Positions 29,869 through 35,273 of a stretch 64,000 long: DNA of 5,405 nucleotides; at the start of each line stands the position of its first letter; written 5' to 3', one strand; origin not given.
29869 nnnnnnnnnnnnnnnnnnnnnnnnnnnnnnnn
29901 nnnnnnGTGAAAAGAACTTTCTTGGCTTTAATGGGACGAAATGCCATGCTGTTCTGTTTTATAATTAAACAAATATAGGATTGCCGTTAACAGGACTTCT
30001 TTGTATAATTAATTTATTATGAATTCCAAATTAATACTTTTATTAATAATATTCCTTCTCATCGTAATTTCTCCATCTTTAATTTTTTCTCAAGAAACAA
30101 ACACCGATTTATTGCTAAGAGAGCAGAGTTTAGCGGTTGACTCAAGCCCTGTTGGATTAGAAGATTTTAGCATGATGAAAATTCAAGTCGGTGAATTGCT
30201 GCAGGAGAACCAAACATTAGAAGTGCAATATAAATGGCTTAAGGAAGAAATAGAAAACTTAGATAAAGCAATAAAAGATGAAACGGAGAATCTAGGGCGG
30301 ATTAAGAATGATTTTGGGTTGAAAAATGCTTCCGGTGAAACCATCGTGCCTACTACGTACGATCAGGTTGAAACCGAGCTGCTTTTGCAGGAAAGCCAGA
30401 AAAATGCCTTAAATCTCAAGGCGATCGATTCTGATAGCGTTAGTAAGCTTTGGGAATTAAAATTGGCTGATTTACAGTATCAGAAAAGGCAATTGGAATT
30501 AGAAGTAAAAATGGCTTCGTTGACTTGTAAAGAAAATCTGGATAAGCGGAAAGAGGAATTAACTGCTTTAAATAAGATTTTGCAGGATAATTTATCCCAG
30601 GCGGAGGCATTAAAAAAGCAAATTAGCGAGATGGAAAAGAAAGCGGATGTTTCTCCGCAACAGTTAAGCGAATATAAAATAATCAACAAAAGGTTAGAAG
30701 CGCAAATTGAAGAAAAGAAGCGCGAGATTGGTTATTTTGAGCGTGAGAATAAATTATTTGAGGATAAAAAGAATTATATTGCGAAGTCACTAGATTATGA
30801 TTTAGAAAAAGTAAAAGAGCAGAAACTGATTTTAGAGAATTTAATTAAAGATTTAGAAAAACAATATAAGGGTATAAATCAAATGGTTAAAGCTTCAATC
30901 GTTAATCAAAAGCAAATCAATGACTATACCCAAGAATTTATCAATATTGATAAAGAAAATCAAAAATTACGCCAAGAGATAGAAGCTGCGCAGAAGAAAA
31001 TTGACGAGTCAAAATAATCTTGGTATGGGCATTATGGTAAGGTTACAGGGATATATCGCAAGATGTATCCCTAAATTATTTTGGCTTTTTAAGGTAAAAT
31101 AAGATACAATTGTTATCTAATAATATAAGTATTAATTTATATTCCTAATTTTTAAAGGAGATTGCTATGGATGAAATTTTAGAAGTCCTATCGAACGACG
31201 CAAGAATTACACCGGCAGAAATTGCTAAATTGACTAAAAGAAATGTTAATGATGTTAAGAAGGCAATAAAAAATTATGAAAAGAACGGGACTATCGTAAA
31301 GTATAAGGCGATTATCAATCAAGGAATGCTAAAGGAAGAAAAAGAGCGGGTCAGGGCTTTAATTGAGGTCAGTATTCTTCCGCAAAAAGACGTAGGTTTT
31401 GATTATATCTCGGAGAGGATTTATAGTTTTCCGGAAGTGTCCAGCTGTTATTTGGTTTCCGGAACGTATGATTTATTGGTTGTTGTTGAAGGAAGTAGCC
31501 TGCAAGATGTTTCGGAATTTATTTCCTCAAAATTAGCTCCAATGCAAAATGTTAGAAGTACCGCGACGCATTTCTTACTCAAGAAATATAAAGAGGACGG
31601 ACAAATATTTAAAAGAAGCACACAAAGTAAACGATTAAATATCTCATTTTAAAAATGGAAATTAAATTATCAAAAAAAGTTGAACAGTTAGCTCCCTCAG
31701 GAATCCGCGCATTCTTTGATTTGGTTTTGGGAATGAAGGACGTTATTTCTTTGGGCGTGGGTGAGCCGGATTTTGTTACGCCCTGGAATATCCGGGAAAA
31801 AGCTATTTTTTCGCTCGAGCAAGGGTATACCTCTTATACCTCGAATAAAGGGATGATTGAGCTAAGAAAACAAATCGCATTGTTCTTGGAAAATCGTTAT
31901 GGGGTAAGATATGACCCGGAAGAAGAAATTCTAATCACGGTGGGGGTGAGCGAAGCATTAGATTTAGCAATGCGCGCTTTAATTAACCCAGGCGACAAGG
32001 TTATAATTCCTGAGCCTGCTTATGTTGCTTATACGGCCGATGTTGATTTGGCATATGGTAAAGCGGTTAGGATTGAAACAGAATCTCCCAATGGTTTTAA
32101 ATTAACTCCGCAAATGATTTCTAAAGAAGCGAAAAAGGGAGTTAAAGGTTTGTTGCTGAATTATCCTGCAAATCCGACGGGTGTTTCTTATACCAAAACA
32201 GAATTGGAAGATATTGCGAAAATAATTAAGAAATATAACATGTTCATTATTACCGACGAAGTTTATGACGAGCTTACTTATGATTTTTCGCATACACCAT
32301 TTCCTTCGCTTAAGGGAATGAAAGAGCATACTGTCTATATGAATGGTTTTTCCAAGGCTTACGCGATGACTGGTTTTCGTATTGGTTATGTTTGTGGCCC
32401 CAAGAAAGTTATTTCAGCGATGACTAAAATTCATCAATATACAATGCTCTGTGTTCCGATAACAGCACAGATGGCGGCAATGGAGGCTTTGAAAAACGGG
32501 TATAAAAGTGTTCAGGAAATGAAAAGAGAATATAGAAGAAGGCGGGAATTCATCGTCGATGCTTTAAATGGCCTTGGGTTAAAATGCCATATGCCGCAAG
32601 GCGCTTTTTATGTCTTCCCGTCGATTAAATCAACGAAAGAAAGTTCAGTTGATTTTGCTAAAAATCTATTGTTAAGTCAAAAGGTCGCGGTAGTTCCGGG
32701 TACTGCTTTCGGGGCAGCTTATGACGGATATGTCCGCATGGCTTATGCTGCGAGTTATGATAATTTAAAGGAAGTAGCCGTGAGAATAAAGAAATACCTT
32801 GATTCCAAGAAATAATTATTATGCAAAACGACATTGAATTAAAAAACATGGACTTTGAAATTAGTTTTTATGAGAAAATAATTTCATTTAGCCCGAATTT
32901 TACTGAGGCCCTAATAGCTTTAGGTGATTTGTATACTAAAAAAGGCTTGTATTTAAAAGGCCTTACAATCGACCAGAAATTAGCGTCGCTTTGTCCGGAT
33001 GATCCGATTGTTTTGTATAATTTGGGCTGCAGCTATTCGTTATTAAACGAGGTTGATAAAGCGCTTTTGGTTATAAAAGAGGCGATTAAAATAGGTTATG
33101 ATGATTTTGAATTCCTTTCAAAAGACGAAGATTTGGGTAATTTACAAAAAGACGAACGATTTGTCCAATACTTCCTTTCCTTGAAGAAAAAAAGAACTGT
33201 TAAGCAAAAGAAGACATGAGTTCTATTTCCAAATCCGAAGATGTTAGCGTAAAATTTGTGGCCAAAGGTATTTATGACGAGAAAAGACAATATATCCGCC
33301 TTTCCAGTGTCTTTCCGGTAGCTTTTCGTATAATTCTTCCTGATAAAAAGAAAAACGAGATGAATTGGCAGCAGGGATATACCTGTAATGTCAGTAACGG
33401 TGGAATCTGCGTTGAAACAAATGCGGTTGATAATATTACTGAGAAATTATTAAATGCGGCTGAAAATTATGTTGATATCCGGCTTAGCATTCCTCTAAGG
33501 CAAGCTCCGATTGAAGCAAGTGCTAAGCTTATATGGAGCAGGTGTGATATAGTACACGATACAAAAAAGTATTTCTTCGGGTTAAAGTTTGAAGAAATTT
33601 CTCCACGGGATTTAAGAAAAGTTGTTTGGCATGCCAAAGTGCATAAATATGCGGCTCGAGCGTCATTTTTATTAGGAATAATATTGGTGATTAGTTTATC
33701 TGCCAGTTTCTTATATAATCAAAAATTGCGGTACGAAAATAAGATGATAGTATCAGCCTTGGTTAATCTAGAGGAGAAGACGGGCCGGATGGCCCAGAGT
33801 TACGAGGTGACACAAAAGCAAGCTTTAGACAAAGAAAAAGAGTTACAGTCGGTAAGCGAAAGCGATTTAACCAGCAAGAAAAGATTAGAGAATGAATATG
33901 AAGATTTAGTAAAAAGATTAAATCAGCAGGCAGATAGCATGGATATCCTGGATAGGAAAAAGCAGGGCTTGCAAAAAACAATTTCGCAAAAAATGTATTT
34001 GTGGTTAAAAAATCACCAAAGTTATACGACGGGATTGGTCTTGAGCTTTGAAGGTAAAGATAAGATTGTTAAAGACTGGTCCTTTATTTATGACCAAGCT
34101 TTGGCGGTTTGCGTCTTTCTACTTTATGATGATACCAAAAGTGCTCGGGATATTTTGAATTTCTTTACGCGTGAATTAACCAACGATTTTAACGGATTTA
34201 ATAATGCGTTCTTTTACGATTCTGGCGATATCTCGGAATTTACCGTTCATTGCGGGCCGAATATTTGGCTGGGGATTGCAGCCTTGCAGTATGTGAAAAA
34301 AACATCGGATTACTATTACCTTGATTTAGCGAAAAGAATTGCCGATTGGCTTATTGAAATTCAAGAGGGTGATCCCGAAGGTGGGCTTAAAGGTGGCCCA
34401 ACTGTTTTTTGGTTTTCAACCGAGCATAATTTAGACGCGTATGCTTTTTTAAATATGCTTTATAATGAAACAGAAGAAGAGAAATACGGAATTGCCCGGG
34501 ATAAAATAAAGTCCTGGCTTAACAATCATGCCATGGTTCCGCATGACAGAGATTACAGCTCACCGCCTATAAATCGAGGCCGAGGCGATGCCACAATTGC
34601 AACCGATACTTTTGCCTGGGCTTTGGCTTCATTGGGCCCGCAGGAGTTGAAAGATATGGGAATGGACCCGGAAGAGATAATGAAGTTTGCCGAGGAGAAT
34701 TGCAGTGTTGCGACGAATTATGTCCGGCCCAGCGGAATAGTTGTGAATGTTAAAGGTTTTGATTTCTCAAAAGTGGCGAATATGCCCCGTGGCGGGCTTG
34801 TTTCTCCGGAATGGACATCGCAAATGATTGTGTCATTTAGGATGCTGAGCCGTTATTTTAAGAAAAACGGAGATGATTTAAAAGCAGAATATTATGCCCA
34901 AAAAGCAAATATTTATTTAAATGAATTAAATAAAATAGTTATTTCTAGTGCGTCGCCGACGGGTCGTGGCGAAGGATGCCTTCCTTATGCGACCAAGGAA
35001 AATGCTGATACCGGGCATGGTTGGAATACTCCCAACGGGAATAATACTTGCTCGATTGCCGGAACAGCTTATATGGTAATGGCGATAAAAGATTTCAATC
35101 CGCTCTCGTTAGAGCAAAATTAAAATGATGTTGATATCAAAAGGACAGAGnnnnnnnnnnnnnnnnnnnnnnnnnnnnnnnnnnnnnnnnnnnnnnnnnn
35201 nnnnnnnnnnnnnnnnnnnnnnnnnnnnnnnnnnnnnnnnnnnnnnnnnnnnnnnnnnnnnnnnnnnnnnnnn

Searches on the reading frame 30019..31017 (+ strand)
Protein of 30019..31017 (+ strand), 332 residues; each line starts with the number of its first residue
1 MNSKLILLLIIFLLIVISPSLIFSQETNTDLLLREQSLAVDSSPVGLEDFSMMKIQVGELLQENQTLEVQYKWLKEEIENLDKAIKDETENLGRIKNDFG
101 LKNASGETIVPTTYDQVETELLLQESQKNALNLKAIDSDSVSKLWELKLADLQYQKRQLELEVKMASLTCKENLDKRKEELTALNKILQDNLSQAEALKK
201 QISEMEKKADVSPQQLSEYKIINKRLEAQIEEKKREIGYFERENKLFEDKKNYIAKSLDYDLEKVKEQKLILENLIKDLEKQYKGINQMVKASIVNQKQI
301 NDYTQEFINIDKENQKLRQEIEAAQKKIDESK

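Call 3: search_protein_families(library=pfam, proteins=[window:30019-31017:+], max_evalue=0.01)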
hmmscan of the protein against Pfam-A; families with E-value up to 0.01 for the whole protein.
window:30019-31017:+ (332 aa): 2 families
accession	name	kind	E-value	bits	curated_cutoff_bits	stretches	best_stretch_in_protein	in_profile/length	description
PF25443.1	ANG-1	-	0.00019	22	28.5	1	215-302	1-88/105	ANG-1-like domain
PF13851.11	GAS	-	0.006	16.4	32.3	1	185-288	18-113/200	Growth-arrest specific micro-tubule binding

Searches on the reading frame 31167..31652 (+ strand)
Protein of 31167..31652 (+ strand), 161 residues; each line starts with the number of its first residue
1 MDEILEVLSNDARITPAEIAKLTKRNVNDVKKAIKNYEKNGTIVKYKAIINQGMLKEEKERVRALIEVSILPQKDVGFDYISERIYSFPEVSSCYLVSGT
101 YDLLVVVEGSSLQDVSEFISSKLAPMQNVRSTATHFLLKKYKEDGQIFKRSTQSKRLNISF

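Call 3: search_protein_families(library=pfam, proteins=[window:31167-31652:+], max_evalue=0.01)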
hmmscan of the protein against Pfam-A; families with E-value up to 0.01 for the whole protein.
window:31167-31652:+ (161 aa): 4 families
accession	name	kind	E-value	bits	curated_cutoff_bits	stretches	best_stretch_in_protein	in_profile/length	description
PF01037.27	AsnC_trans_reg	-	1e-16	61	25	1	66-139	1-72/73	Lrp/AsnC ligand binding domain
PF13412.12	HTH_24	-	2.1e-06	27.6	21.9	1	3-43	7-47/48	Winged helix-turn-helix DNA-binding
PF22482.2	AsnC_trans_reg_3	-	0.0037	17.8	24.4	1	78-144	24-89/95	PF0864 C-terminal dimeric alpha+beta barrel domain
PF13404.12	HTH_AsnC-type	-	0.0064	16.7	27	0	4-22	8-26/42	AsnC-type helix-turn-helix domain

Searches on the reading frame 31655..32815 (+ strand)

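Call 3: search_protein_families(library=pfam, proteins=[window:31655-32815:+], max_evalue=0.01)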
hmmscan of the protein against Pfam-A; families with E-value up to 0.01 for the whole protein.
window:31655-32815:+ (386 aa): 4 families
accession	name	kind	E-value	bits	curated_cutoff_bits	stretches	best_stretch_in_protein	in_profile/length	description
PF00155.27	Aminotran_1_2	-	4.5e-72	243.7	19.7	1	28-378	1-361/361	Aminotransferase class I and II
PF00266.25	Aminotran_5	-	6.4e-05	22.5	21.5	1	64-203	42-177/371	Aminotransferase class-V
PF01053.26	Cys_Met_Meta_PP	-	0.00027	20.1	27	1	95-203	74-175/381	Cys/Met metabolism PLP-dependent enzyme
PF01041.23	DegT_DnrJ_EryC1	-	0.0026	17.5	19.8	1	99-201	49-145/360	DegT/DnrJ/EryC1/StrS aminotransferase family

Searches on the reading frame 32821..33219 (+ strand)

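Call 52: search_protein_families(library=pfam, proteins=[window:32821-33219:+], max_evalue=0.001)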
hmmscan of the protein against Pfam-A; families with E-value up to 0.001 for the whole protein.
window:32821-33219:+ (132 aa): 8 families
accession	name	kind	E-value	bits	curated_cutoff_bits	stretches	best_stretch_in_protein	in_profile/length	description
PF13431.12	TPR_17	-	1.1e-09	38.3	24.4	0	52-82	3-33/34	Tetratricopeptide repeat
PF13181.12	TPR_8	-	1.2e-06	28.6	25.7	0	64-91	3-30/34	Tetratricopeptide repeat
PF00515.34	TPR_1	-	1.5e-06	28.2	27.8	1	64-91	3-30/34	Tetratricopeptide repeat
PF13414.12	TPR_11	-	4.4e-06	26.7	26.8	0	54-72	20-38/42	TPR repeat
PF07719.23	TPR_2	-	5.5e-06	26.5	27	0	64-91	3-30/34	Tetratricopeptide repeat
PF22316.2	ABhydrolase-like_N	-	5.8e-05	23.4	27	1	65-126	39-102/106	A/B hydrolase-like, N-terminal domain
PF13176.12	TPR_7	-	9.9e-05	22.6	27.9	0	65-94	2-31/36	Tetratricopeptide repeat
PF13424.12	TPR_12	-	0.00091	19.8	30.1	0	30-91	5-74/77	Tetratricopeptide repeat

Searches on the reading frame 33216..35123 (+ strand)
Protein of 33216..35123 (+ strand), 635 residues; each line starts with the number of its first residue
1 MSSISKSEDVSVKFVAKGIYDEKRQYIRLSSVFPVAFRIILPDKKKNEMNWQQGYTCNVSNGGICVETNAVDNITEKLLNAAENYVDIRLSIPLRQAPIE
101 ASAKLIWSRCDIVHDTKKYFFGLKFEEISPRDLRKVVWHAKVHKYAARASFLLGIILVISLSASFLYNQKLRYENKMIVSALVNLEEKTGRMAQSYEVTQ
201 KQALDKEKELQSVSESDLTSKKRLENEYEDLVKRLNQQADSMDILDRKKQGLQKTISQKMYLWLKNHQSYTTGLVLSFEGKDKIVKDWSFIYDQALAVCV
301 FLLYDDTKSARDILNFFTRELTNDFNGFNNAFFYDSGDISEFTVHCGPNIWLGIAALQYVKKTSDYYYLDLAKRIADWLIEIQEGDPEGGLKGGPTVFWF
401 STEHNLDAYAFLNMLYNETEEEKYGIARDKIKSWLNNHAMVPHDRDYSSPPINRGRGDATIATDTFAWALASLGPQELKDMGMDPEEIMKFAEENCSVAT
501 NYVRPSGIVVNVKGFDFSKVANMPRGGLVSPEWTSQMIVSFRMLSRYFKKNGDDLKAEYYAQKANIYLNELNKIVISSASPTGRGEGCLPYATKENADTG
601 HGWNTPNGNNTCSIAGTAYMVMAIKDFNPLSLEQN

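Call 52: search_protein_families(library=pfam, proteins=[window:33216-35123:+], max_evalue=0.001)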
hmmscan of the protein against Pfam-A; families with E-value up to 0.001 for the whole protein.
window:33216-35123:+ (635 aa): 1 family
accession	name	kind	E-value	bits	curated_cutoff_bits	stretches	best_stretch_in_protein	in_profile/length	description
PF07238.19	PilZ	-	1.2e-07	32.5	22.5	1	22-136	1-96/102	PilZ domain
